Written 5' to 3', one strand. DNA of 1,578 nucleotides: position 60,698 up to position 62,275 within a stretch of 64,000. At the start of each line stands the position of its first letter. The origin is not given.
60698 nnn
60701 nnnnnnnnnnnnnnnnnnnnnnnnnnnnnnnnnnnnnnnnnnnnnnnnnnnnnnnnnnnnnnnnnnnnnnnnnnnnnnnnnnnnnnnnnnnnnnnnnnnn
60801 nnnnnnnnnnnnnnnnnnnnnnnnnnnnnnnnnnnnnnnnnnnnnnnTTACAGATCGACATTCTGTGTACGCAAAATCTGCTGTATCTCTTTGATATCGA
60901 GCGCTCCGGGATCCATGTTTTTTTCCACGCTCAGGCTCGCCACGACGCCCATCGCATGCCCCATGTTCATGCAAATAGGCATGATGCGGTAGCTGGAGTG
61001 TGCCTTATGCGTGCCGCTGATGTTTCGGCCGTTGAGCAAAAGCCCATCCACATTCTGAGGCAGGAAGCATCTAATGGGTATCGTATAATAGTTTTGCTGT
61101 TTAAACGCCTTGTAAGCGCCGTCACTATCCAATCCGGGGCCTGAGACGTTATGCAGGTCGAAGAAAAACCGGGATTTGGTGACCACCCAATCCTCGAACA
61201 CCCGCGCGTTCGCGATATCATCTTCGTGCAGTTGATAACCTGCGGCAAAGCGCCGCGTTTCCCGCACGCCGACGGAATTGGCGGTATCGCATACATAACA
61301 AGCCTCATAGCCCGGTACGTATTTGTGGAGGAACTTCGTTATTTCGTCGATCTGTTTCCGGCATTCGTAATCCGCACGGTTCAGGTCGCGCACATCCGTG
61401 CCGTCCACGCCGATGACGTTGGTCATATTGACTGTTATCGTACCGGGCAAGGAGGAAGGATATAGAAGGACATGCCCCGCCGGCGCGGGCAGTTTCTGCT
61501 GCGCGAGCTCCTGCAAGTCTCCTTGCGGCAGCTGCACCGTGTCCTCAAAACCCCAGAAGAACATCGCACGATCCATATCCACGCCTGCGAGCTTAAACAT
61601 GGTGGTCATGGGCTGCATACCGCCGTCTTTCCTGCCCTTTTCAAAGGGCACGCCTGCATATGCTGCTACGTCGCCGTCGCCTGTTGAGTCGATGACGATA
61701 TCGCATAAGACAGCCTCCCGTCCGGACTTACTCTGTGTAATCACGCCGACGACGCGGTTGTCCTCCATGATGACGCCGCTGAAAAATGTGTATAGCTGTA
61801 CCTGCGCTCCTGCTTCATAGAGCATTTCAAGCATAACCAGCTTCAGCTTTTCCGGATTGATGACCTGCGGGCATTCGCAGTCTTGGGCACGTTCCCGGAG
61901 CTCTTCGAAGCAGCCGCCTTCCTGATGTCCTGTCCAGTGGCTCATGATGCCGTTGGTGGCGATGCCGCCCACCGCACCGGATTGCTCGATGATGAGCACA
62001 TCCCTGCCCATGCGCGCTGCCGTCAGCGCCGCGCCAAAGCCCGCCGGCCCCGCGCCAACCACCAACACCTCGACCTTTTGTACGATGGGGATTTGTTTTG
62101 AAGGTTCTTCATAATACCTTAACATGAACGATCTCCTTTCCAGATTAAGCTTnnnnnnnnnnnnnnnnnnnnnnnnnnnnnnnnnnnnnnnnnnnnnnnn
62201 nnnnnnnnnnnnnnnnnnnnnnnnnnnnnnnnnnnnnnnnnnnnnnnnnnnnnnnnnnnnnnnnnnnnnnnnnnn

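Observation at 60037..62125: GroEL-like protein stripped to its equatorial domain, coupled to an FAD oxidoreductase inside a sugar ABC operon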

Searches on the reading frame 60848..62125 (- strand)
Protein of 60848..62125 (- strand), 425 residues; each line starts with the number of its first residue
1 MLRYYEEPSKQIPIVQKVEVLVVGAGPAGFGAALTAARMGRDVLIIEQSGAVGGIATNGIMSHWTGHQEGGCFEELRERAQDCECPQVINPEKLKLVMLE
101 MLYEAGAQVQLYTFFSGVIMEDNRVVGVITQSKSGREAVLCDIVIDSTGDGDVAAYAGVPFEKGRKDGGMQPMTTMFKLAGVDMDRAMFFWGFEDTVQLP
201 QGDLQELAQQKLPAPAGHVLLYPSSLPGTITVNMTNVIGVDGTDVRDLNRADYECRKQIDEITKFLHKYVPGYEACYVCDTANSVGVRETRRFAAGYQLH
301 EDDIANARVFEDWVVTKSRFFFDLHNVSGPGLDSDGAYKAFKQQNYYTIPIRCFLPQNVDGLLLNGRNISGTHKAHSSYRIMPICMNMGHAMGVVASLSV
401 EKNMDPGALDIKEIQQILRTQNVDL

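Call 3: search_protein_families(library=pfam, proteins=[window:60848-62125:-], max_evalue=1)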
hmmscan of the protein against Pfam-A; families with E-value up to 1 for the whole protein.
window:60848-62125:- (425 aa): 14 families
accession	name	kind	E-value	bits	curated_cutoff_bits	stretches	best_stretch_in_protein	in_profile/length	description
PF12831.13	FAD_oxidored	-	7.8e-106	355.3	27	1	19-418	1-416/416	FAD dependent oxidoreductase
PF00890.30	FAD_binding_2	-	2.3e-08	34.1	20.4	2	20-54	2-36/414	FAD binding domain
PF01494.25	FAD_binding_3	-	1.7e-07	31.2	22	2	17-49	1-33/349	FAD binding domain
PF01266.30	DAO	-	7.6e-06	26.1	27.9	1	20-60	2-42/353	FAD dependent oxidoreductase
PF01134.28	GIDA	-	1.2e-05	25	22.1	1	20-49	2-31/391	Glucose inhibited division protein A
PF07992.20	Pyr_redox_2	-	2.2e-05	24.5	26.1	1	19-50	2-33/291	Pyridine nucleotide-disulphide oxidoreductase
PF13450.12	NAD_binding_8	-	3.5e-05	24.4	21.9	1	22-57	1-36/68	NAD(P)-binding Rossmann-like domain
PF03486.20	HI0933_like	-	7.6e-05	22.7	50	1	19-53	2-36/244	HI0933-like protein Rossmann domain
PF01946.23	Thi4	-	0.00019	21.2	26.2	1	17-62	17-63/235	Thi4 family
PF01262.27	AlaDh_PNT_C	-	0.00043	20.2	23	1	12-49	23-60/214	Alanine dehydrogenase/PNT, C-terminal domain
PF13738.12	Pyr_redox_3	-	0.00047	19.9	30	1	21-51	1-32/305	Pyridine nucleotide-disulphide oxidoreductase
PF05834.18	Lycopene_cycl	-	0.029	13.9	23.4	1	20-52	2-36/380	Lycopene cyclase protein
PF02737.24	3HCDH_N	-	0.14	12.5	22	1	20-74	2-56/180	3-hydroxyacyl-CoA dehydrogenase, NAD binding domain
PF00070.33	Pyr_redox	-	0.15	13.1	22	1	20-52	2-34/82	Pyridine nucleotide-disulphide oxidoreductase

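Call 4: search_protein_families(library=ncbifam, proteins=[window:60848-62125:-], max_evalue=1)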
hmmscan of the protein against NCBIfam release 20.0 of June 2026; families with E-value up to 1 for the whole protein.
window:60848-62125:- (425 aa): 128 families (the best 25 are shown)
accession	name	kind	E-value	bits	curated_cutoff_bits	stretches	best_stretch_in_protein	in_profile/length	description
TIGR02032.1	GG-red-SF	subfamily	8.4e-10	38.8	158.8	1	20-156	3-154/297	geranylgeranyl reductase family protein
NF009477.0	PRK12843.1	equivalog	1.3e-08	33.8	758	1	15-66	14-65/578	FAD-dependent oxidoreductase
NF004789.0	PRK06134.1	subfamily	3.1e-08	32.7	747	1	15-57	10-52/581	FAD-dependent oxidoreductase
NF009478.0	PRK12844.1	equivalog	8.3e-08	31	789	1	15-57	6-48/559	3-ketosteroid-delta-1-dehydrogenase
NF009410.0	PRK12771.1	subfamily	9.2e-08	31.1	516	1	19-63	140-184/566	NAD(P)-binding protein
NF041385.1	Dggglyphlred_Halo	equivalog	9.5e-08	31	700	2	89-186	92-183/405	digeranylgeranylglycerophospholipid reductase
TIGR03997.1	mycofact_OYE_2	equivalog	9.8e-08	30.8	793.15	1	16-55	378-417/645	mycofactocin system FadH/OYE family oxidoreductase 2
NF003585.0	PRK05249.1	equivalog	1.1e-07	30.9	465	1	17-58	6-47/464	Si-specific NAD(P)(+) transhydrogenase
TIGR01292.1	TRX_reduct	equivalog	1.4e-07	30.7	343.45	1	19-78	2-61/300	thioredoxin-disulfide reductase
NF005882.1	PRK07843.1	equivalog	2e-07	29.9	788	1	18-58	2-42/547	3-oxosteroid 1-dehydrogenase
TIGR01372.1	soxA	subfamily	2e-07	29.2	1164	1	8-55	159-206/996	sarcosine oxidase subunit alpha family protein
TIGR01350.1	lipoamide_DH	equivalog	5.7e-07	28.6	408.8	1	18-58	2-41/461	dihydrolipoyl dehydrogenase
NF041160.1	DGGPL_Thplmales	equivalog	6.8e-07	28.5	780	1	18-54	4-40/396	digeranylgeranylglycerophospholipid reductase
NF005548.0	PRK07208.1-4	equivalog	7.2e-07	28.2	389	1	17-60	3-46/488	hypothetical protein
NF005511.0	PRK07121.1-4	equivalog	2.1e-06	26.5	466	1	11-59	14-62/553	FAD-binding protein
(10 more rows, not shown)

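Call 31: search_solved_structures(query=window:60848-62125:-, max_evalue=0.001, show_alignments=1)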
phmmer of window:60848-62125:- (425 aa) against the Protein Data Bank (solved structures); distinct sequences matched with E-value up to 0.001: 41.
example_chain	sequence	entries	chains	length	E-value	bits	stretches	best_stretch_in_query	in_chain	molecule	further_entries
5vj7_A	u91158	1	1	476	5.8e-07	31.8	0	19-61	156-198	Oxidoreductase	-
6qkg_A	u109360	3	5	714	2.2e-05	26.7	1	13-62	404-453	NCR A | NCR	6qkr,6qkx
1q9i_A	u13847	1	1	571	3.4e-05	26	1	17-70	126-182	flavocytochrome c3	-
1e39_A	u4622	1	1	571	3.4e-05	26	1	17-70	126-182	FUMARATE REDUCTASE FLAVOPROTEIN SUBUNIT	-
1jry_A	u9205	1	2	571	3.4e-05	26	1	17-70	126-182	FLAVOCYTOCHROME C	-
1jrx_A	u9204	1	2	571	3.4e-05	26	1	17-70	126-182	FLAVOCYTOCHROME C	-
1qjd_A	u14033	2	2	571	3.4e-05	26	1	17-70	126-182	FLAVOCYTOCHROME C3 | Fumarate reductase flavoprotein subunit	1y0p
2b7s_A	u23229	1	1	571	3.4e-05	26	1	17-70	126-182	Fumarate reductase flavoprotein subunit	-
2b7r_A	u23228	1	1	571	3.4e-05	26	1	17-70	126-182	Fumarate reductase flavoprotein subunit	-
1jrz_A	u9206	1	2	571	3.4e-05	26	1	17-70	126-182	FLAVOCYTOCHROME C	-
1lj1_A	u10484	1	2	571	3.4e-05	26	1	17-70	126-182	flavocytochrome c3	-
1m64_A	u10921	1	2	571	3.4e-05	26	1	17-70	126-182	flavocytochrome c3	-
1p2h_A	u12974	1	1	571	3.5e-05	26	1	17-70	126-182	flavocytochrome c3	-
1p2e_A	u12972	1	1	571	3.5e-05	26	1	17-70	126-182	flavocytochrome c3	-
1kss_A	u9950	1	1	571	3.5e-05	26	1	17-70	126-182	flavocytochrome c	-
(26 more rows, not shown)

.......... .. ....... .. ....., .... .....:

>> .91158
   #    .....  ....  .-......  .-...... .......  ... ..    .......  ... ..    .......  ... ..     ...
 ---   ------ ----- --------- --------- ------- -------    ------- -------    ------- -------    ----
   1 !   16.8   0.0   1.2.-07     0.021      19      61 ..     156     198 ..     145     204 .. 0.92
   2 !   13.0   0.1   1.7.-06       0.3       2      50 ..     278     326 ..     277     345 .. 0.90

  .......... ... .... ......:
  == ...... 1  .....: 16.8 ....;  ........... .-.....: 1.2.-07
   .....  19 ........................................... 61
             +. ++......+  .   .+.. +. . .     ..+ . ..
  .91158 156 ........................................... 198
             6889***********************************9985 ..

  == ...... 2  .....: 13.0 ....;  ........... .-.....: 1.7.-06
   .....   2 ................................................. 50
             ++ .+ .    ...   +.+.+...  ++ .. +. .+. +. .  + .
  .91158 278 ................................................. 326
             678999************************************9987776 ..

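Call 36: find_related_loci(query=window:60848-62125:-, collection=metagenome_contigs, flank=6000)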
Query window:60848-62125:- (425 aa) in metagenome_contigs; peptide patterns used: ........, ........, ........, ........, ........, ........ (x = any residue, [..] = any of these).
100 stretches matched a pattern; 83 encode a relative of the query (tblastn E <= 1e-3); the best 80 are kept; 80 distinct loci.
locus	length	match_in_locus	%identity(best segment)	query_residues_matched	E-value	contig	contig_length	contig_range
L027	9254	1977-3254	87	1-425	0e+0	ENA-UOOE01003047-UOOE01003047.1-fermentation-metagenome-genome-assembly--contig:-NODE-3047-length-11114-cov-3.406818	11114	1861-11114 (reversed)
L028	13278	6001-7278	87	1-425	0e+0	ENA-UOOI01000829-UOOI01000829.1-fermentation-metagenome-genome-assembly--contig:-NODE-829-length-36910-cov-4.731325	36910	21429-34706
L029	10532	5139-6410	72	2-424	0e+0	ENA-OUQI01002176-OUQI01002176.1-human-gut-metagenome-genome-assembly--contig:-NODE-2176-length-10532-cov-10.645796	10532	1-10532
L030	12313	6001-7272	72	2-424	0e+0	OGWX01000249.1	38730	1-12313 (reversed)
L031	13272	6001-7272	72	2-424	0e+0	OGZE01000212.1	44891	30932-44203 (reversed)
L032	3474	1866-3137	72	2-424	0e+0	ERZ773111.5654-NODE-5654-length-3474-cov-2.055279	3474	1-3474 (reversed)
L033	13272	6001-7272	72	2-424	0e+0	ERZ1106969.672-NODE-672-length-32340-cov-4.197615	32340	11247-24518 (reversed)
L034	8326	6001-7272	72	2-424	0e+0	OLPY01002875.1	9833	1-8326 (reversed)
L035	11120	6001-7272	72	2-424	0e+0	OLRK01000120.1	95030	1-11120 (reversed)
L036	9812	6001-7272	72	2-424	0e+0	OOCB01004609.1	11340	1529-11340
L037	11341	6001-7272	72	2-424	0e+0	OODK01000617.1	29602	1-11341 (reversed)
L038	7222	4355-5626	73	2-424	0e+0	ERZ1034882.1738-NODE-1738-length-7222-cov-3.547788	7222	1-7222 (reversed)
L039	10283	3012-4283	72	2-424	0e+0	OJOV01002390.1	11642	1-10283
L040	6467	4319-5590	72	2-424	0e+0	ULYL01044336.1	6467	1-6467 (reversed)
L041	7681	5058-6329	72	2-424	0e+0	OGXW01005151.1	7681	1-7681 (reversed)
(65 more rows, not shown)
